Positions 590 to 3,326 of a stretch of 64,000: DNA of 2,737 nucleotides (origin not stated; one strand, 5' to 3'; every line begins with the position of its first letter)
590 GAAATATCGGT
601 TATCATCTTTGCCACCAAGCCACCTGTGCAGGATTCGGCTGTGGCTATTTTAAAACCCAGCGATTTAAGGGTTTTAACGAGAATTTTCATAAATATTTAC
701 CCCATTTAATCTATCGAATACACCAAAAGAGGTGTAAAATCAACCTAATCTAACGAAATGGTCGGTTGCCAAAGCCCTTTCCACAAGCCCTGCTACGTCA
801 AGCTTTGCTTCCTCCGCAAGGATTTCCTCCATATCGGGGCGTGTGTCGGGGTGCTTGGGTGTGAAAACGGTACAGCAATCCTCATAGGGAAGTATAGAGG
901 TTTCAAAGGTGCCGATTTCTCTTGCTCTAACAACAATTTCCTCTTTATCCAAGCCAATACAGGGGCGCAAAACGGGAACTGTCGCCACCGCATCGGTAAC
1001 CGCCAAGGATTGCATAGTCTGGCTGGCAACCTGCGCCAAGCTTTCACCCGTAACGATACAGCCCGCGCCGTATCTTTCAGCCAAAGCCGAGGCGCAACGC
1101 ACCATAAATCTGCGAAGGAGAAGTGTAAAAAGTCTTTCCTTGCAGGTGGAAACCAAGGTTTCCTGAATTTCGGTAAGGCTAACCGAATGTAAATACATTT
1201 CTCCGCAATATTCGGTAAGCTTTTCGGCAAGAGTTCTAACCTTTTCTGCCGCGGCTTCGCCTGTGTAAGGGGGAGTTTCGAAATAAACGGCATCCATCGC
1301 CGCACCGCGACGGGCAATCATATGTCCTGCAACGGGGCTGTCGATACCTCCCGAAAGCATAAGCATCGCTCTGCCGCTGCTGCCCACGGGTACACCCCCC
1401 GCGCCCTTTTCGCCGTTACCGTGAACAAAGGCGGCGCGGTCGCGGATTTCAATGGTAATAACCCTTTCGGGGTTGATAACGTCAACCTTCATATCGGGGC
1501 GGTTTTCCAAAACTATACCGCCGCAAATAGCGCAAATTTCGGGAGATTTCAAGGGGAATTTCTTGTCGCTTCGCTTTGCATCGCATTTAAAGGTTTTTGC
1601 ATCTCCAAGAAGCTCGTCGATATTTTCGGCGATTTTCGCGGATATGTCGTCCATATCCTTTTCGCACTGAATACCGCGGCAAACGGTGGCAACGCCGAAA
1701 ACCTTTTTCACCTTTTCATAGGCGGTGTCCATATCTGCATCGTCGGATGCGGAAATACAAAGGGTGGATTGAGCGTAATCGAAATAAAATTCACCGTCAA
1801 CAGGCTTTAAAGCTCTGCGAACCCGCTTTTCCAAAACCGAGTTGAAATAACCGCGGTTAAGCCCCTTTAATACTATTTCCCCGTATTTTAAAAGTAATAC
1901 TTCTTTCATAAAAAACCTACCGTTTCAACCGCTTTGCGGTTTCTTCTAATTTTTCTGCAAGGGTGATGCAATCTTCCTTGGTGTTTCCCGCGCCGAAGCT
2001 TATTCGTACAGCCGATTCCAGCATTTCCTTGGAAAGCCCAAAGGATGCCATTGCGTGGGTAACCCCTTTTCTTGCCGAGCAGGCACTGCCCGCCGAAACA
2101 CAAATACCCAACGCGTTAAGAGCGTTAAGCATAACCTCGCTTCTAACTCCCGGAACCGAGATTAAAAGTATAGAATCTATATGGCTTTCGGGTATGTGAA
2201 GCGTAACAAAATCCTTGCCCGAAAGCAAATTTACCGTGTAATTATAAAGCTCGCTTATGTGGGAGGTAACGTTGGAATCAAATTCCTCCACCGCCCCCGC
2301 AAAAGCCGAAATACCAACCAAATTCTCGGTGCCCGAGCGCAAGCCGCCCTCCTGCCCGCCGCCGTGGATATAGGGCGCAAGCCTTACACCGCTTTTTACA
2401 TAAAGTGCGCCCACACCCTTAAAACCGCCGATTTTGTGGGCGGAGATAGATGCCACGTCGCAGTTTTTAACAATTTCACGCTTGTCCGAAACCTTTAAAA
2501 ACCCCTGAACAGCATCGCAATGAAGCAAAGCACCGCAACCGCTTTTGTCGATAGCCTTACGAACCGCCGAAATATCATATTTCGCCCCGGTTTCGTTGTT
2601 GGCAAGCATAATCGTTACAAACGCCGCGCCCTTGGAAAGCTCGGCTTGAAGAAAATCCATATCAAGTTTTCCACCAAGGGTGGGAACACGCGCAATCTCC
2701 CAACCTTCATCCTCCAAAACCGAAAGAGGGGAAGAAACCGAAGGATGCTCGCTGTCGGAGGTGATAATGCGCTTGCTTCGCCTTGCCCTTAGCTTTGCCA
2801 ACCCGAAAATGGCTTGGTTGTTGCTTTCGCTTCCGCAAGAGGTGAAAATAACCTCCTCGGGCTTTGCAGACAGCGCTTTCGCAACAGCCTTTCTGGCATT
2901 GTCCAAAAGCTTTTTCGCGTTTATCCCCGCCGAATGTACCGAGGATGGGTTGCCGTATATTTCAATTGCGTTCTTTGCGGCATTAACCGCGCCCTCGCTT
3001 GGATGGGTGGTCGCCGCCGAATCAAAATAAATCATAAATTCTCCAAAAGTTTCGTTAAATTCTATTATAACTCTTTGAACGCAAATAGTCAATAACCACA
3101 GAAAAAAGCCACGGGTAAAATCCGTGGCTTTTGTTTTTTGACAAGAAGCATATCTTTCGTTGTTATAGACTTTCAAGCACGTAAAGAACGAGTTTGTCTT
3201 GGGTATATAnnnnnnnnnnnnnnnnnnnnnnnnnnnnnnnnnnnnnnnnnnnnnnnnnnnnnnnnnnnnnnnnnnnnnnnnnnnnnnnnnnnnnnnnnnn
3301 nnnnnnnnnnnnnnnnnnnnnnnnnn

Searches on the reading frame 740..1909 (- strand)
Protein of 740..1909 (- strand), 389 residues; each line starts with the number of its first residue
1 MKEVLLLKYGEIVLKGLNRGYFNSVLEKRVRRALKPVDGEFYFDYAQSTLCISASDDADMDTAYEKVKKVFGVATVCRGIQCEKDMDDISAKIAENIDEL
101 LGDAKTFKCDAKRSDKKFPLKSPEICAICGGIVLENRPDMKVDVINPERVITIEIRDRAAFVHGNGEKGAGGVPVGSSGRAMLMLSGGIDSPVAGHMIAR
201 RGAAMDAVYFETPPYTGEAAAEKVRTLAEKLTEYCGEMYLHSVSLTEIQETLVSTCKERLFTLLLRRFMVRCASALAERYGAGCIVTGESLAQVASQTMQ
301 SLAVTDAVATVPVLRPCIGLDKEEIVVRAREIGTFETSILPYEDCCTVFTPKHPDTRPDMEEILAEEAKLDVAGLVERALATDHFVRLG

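Call 28: search_protein_families(library=pfam, proteins=[window:740-1909:-])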
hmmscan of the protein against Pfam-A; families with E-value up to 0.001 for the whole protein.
window:740-1909:- (389 aa): 4 families
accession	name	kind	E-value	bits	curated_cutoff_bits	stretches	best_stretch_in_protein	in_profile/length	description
PF02568.20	ThiI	-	1.9e-65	220.6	20.5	1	176-371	1-196/197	Thiamine biosynthesis protein (ThiI)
PF22025.1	ThiI_fer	-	4e-18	66.1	25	1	5-77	2-72/72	ThiI ferredoxin-like domain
PF02926.22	THUMP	-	1.2e-13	51.7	20.6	1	83-162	1-81/84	THUMP domain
PF06508.19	QueC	-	0.00025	21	22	0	180-347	1-182/210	Queuosine biosynthesis protein QueC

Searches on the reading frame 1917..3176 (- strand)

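Call 28: search_protein_families(library=pfam, proteins=[window:1917-3176:-])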
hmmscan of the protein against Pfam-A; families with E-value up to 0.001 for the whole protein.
window:1917-3176:- (419 aa): 1 family
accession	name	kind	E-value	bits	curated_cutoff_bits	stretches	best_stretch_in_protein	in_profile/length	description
PF00266.25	Aminotran_5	-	1.5e-54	185.9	21.5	1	49-402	1-367/371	Aminotransferase class-V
